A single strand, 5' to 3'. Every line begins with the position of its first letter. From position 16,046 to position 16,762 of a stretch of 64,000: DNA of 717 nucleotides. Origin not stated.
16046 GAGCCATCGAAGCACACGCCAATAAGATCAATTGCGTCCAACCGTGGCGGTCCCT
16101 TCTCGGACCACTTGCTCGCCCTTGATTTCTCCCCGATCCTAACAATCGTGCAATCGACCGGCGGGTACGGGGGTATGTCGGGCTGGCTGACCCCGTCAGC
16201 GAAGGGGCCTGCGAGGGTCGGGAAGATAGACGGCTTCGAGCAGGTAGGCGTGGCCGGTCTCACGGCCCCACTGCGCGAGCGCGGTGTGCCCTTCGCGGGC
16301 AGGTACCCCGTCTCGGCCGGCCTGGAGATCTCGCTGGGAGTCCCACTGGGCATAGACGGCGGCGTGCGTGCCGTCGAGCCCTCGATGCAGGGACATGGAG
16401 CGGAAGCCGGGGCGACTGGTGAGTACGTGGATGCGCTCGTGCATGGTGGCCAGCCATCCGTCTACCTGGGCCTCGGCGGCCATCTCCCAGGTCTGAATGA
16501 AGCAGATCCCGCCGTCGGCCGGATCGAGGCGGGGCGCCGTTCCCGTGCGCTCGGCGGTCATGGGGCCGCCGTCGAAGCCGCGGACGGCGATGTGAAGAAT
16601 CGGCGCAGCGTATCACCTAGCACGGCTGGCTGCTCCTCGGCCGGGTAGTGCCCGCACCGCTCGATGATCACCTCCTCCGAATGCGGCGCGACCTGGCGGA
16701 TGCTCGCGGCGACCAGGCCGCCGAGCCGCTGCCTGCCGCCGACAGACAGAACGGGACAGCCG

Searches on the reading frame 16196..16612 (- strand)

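Call 69: search_protein_families(library=pfam, proteins=[window:16196-16612:-], max_evalue=0.001)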
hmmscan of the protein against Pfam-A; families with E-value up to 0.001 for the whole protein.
window:16196-16612:- (138 aa): 1 family
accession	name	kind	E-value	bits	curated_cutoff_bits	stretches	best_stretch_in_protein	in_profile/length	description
PF03992.22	ABM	-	0.00018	22.1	23.1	1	45-98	10-65/78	Antibiotic biosynthesis monooxygenase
